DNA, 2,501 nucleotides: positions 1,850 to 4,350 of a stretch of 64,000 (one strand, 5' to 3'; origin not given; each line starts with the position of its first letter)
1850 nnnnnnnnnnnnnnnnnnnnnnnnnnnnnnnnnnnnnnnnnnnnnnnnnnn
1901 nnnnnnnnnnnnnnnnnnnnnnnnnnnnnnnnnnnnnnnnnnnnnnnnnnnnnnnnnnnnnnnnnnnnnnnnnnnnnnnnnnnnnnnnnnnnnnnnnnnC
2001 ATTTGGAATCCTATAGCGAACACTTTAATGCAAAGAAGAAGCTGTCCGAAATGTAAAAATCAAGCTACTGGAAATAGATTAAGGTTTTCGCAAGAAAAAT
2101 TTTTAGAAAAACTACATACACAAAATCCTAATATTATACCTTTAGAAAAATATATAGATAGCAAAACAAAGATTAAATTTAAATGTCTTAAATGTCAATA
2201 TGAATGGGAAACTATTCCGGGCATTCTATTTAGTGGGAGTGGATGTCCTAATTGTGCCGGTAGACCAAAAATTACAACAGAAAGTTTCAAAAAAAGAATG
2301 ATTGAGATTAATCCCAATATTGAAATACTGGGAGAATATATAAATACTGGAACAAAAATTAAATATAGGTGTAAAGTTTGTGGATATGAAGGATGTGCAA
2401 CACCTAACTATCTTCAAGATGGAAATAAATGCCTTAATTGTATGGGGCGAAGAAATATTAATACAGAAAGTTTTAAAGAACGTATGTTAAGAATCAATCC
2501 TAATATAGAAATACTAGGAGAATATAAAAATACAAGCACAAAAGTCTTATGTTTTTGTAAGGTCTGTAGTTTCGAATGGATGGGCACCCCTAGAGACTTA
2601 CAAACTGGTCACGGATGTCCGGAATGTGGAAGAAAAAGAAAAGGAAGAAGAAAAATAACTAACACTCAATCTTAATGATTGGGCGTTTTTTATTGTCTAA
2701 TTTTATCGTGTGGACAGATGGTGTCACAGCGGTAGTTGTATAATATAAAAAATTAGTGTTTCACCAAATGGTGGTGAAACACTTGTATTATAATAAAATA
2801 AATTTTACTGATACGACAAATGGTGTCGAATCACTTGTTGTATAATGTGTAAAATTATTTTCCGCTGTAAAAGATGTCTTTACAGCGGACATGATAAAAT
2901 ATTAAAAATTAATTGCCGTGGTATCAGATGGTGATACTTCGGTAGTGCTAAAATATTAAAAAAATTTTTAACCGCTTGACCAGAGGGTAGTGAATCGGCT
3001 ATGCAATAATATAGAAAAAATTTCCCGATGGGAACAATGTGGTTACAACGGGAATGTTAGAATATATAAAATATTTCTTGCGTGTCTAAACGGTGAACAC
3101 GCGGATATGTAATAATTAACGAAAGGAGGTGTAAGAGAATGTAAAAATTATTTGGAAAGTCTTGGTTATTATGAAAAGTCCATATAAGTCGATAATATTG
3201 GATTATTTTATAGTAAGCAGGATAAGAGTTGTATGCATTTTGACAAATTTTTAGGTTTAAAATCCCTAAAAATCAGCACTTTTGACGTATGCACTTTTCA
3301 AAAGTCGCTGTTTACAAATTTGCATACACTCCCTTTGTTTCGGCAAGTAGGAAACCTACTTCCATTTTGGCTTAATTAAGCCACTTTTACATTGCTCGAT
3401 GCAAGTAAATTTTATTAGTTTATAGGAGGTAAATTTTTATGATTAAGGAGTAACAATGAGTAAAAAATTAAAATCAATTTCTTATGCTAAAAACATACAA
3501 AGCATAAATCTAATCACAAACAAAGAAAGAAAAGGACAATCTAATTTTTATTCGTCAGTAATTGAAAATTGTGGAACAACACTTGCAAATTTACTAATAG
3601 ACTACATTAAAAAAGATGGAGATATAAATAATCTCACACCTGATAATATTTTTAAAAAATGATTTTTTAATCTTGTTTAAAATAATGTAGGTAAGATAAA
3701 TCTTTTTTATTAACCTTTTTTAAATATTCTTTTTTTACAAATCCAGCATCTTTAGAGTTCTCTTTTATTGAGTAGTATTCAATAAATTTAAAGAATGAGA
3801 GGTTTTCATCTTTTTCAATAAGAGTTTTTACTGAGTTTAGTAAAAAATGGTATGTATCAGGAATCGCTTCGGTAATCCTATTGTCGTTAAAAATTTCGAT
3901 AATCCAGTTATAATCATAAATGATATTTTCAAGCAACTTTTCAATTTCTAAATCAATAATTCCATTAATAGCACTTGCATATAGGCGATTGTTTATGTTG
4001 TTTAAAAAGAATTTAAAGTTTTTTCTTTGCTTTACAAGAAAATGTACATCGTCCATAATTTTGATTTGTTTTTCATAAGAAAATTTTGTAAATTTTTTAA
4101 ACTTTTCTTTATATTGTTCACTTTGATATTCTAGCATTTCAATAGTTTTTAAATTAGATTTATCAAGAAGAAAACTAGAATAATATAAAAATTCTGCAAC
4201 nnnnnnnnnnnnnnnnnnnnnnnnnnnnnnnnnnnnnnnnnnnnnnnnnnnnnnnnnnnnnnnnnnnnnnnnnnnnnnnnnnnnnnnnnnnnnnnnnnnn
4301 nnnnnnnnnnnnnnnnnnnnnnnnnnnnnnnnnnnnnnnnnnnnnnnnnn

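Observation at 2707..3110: Eight-unit tandem array of covarying hairpins with a conserved loop and a phased -10-like A-tract linker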

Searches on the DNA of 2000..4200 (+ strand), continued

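Call 94: search_with_rna_model(model_id=R1, sources=[L043, L044, L045, L046, L047, L048, L049, L050], max_evalue=1)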
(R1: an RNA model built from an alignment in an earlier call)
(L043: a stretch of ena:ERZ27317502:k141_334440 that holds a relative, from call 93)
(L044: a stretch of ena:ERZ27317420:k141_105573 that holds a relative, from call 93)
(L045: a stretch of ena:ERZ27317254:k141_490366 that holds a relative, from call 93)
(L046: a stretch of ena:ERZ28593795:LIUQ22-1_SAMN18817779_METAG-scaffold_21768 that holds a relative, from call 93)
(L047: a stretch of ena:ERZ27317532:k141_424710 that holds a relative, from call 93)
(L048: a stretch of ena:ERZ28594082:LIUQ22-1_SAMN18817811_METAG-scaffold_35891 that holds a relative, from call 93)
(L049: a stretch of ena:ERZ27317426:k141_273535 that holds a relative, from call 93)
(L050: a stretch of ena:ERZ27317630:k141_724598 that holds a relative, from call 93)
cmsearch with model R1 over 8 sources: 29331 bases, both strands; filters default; matches with E-value up to 1: 35.
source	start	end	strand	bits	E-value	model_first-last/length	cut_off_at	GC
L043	4459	4510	+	54.7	8.3e-09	1-52/52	no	0.29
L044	3213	3264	+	54.7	8.3e-09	1-52/52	no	0.29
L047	719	770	+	54.7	8.3e-09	1-52/52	no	0.29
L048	529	580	+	54.7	8.3e-09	1-52/52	no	0.29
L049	265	316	+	54.7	8.3e-09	1-52/52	no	0.29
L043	4405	4456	+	54.3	9.9e-09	1-52/52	no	0.38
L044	3159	3210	+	54.3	9.9e-09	1-52/52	no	0.38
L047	665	716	+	54.3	9.9e-09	1-52/52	no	0.38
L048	475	526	+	54.3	9.9e-09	1-52/52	no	0.38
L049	211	262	+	54.3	9.9e-09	1-52/52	no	0.38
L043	4569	4620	+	49.6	8.3e-08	1-52/52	no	0.33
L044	3323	3374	+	49.6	8.3e-08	1-52/52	no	0.33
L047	829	880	+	49.6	8.3e-08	1-52/52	no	0.33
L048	639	690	+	49.6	8.3e-08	1-52/52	no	0.33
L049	375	426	+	49.6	8.3e-08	1-52/52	no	0.33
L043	4513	4564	+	46.7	3.1e-07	1-52/52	no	0.42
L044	3267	3318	+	46.7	3.1e-07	1-52/52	no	0.42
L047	773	824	+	46.7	3.1e-07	1-52/52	no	0.42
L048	583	634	+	46.7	3.1e-07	1-52/52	no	0.42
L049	319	370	+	46.7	3.1e-07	1-52/52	no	0.42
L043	4624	4673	+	41.9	2.8e-06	1-52/52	no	0.46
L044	3378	3427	+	41.9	2.8e-06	1-52/52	no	0.46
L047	884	933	+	41.9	2.8e-06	1-52/52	no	0.46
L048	694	743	+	41.9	2.8e-06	1-52/52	no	0.46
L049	430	479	+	41.9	2.8e-06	1-52/52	no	0.46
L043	4355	4403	+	41.6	3.2e-06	1-52/52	no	0.33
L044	3109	3157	+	41.6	3.2e-06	1-52/52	no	0.33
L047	615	663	+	41.6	3.2e-06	1-52/52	no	0.33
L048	425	473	+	41.6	3.2e-06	1-52/52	no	0.33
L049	161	209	+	41.6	3.2e-06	1-52/52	no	0.33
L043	4438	4485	-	16.7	0.25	1-52/52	no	0.31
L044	3192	3239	-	16.7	0.25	1-52/52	no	0.31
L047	698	745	-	16.7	0.25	1-52/52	no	0.31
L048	508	555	-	16.7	0.25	1-52/52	no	0.31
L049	244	291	-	16.7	0.25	1-52/52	no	0.31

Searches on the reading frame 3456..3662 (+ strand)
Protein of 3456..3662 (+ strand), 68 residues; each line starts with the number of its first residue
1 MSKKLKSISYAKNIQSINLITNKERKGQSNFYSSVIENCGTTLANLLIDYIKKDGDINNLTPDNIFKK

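Call 7: search_protein_families(library=pfam, proteins=[window:3456-3662:+], max_evalue=0.01)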
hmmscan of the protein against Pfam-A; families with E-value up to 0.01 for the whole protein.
window:3456-3662:+ (68 aa): 0 families

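Call 37: search_protein_families(library=phrogs, proteins=[window:3456-3662:+], max_evalue=0.01)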
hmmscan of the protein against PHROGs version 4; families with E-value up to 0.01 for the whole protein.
window:3456-3662:+ (68 aa): 0 families
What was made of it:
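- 3456..3662 (+): Gene for a 68-aa orphan protein that follows the non-coding region in serine-recombinase elements. No Pfam or PHROG match (calls 7, 37).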

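Call 42: find_related_loci(query=A3, collection=metagenome_contigs, flank=6000)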
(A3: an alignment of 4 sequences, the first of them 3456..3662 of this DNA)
Query A3 (68 aa) in metagenome_contigs; peptide patterns used: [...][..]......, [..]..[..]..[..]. (x = any residue, [..] = any of these).
600 stretches matched a pattern (row limit reached: there are more); 9 encode a relative of the query (tblastn E <= 1e-3); 9 distinct loci.
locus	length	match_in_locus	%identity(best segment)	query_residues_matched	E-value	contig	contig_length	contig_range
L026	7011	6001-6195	75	4-68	2e-29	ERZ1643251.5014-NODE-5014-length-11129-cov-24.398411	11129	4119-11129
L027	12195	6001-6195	75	4-68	2e-29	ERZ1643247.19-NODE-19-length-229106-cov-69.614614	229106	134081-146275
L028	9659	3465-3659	75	4-68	1e-29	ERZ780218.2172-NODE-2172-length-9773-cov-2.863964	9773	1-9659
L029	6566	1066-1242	73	10-68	3e-26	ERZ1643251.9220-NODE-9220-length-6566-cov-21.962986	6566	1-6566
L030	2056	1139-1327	63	6-68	2e-22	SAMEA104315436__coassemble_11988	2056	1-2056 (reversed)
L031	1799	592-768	66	10-68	5e-22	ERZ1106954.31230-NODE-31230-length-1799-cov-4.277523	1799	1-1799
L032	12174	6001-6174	62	10-67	5e-19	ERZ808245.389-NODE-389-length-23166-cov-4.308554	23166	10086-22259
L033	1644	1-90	73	39-68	8e-11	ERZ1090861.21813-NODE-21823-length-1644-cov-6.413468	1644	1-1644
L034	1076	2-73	83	45-68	2e-9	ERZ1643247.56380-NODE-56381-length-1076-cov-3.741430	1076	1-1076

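Call 43: find_related_loci(query=A3, collection=viral_contigs, flank=6000)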
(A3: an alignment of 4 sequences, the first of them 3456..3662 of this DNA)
Query A3 (68 aa) in viral_contigs; peptide patterns used: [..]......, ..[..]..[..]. (x = any residue, [..] = any of these).
362 stretches matched a pattern, but none encodes a relative of the query by tblastn (E <= 1e-3).

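Call 92: find_homologous_proteins(query=window:3456-3662:+)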
Query window:3456-3662:+ (68 aa): 33 proteins with E <= 0.001 among 33 candidates.
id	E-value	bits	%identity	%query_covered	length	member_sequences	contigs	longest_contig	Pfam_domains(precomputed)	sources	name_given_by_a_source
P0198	4.8e-33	129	94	100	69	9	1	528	-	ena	-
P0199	1.2e-31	124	88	100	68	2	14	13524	-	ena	-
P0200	2.9e-31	123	88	100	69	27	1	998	-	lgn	-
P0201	6.8e-31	122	87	100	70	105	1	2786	-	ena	-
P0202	3.1e-30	120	90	93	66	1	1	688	-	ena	-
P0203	5.8e-30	119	85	100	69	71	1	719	-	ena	-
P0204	1.4e-29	118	88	97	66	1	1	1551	-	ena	-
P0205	3.7e-29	117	87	93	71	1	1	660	-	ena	-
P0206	1.0e-28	115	87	93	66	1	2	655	-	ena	-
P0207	1.2e-28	115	86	93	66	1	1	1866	-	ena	-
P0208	1.1e-27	112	86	93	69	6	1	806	-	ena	-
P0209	1.3e-27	112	82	97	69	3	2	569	-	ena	-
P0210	2.0e-27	111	87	91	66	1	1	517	-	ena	-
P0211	5.2e-27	110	84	93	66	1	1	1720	-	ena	-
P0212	8.9e-27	109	84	93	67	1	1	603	-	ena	-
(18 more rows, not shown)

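Call 93: find_encoding_contigs(protein=P0199, flank=5000, max_places=8)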
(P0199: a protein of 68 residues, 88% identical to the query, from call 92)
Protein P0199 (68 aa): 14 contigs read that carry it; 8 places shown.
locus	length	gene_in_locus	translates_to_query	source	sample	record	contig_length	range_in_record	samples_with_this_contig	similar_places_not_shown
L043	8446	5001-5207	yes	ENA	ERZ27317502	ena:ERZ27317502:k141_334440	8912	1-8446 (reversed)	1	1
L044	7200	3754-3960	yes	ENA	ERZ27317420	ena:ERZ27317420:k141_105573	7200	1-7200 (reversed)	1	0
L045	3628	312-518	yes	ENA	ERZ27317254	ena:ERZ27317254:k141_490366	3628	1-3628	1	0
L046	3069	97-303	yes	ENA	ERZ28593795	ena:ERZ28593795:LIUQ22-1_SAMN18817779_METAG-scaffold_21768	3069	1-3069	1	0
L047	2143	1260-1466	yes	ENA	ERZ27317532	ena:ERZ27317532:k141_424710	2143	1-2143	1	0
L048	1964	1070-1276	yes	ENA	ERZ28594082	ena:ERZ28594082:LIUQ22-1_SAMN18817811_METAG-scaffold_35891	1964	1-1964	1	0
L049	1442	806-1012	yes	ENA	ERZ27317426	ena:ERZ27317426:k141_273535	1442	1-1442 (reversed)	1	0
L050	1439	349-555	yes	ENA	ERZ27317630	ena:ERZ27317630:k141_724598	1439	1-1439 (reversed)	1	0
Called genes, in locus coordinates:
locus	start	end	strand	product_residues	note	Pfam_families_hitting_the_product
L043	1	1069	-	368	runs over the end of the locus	-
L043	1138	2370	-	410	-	PF16289:PIN_12, PF18476:PIN_8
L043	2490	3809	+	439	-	PF01121:CoaE, PF01202:SKI (faint), PF13189:Cytidylate_kin2 (weak), PF13238:AAA_18 (weak), PF13521:AAA_28 (faint), PF23023:Anti-Pycsar_Apyc1, PF12706:Lactamase_B_2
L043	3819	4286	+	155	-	PF01467:CTP_transf_like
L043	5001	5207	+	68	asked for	-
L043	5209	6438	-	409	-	PF19658:DUF6161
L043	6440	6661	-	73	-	PF13560:HTH_31 (weak), PF12844:HTH_19, PF01381:HTH_3, PF13443:HTH_26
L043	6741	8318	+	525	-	PF00239:Resolvase, PF07508:Recombinase, PF13408:Zn_ribbon_recom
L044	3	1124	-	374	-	?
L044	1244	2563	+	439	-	PF01121:CoaE, PF01202:SKI (faint), PF13189:Cytidylate_kin2 (weak), PF13238:AAA_18 (weak), PF13521:AAA_28 (faint), PF23023:Anti-Pycsar_Apyc1, PF12706:Lactamase_B_2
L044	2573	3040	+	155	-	PF01467:CTP_transf_like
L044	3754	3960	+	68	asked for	-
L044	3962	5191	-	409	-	PF19658:DUF6161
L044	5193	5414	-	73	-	PF13560:HTH_31 (weak), PF12844:HTH_19, PF01381:HTH_3, PF13443:HTH_26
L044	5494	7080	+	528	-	PF00239:Resolvase, PF07508:Recombinase, PF13408:Zn_ribbon_recom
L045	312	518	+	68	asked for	-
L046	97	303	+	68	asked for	-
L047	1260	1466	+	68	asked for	-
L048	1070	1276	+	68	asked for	-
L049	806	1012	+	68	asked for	-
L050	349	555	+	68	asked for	-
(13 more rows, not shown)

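Call 107: predict_structure(alignment_id=A7)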
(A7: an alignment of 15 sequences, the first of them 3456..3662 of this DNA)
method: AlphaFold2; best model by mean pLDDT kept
length: 68 residues; sequences in the alignment: 15
mean_pLDDT: 67.4   pTM: 0.40
mean pLDDT of the five models: 67.4, 66.9, 66.8, 65.9, 60.7
residues with pLDDT >= 90: 0; 70-90: 30; 50-70: 37; < 50: 1
segments of 3 or more residues with pLDDT < 50: none
pLDDT, mean of each block of 10 residues (from residue 1): 53 57 53 63 85 86 77
secondary structure, 60 per line:
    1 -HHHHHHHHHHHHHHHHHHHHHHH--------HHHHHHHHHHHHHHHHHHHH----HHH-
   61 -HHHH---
elements in order: H2-24 H33-52 H62-65
